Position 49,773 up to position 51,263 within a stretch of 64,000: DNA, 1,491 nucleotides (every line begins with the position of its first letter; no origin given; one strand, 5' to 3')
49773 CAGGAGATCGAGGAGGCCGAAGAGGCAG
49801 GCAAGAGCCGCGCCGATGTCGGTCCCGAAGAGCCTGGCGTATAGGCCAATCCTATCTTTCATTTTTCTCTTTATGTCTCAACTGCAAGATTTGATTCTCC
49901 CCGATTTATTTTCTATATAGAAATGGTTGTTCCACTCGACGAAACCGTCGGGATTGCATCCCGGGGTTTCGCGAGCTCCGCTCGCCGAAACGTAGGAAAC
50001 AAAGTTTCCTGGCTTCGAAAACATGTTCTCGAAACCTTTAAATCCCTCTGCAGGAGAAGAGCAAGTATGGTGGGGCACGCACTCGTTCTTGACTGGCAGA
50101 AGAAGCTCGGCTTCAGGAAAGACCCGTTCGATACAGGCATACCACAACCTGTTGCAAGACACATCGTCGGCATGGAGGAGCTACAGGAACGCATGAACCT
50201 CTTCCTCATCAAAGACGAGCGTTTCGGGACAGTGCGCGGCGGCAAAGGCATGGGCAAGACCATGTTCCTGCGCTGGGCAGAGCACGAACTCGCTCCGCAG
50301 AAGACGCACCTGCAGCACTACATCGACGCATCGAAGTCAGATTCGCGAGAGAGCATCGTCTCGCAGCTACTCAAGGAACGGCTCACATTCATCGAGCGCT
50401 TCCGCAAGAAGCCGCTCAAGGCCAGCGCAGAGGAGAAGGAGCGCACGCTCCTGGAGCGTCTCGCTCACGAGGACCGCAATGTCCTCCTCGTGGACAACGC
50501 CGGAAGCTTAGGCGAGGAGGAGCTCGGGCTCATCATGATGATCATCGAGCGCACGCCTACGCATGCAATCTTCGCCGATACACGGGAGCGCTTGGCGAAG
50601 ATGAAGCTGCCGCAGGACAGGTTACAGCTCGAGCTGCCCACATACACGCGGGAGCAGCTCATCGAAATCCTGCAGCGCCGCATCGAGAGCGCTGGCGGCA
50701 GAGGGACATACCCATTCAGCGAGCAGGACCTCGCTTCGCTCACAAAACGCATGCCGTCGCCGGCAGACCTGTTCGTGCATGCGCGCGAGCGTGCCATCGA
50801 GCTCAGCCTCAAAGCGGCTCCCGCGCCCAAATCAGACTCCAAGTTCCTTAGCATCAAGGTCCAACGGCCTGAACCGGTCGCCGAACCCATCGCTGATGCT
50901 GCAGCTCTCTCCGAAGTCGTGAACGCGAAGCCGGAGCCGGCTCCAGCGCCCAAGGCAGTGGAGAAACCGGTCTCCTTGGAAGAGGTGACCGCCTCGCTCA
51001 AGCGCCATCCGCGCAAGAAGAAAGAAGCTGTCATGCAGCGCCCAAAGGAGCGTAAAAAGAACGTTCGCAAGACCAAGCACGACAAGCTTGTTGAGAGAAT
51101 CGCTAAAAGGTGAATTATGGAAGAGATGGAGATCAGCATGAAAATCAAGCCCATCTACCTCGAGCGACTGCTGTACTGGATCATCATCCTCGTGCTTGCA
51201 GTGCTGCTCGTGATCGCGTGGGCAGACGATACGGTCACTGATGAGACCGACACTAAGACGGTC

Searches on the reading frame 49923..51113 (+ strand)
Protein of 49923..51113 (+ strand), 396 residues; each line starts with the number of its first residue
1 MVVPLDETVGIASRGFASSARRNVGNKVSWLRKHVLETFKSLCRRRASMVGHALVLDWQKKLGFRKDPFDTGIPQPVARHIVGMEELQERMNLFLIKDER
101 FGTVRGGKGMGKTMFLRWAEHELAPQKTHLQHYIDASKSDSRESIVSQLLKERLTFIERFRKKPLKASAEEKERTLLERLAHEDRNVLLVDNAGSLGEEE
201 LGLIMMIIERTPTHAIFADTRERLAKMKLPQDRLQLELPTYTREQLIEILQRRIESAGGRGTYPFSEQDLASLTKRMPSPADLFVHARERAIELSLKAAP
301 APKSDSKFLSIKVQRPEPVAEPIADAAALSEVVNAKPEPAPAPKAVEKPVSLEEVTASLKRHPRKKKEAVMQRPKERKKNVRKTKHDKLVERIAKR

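Call 60: search_protein_families(library=pfam, proteins=[window:49923-51113:+], max_evalue=0.00001)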
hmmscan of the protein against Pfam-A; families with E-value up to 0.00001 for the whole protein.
window:49923-51113:+ (396 aa): 1 family
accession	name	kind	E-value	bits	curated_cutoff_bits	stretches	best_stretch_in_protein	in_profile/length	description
PF13401.12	AAA_22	-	3.5e-08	34.3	27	1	98-221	4-124/130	AAA domain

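Call 109: search_protein_families(library=ncbifam, proteins=[window:49923-51113:+], max_evalue=0.00001)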
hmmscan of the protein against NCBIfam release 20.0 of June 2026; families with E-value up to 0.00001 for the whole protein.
window:49923-51113:+ (396 aa): 0 families
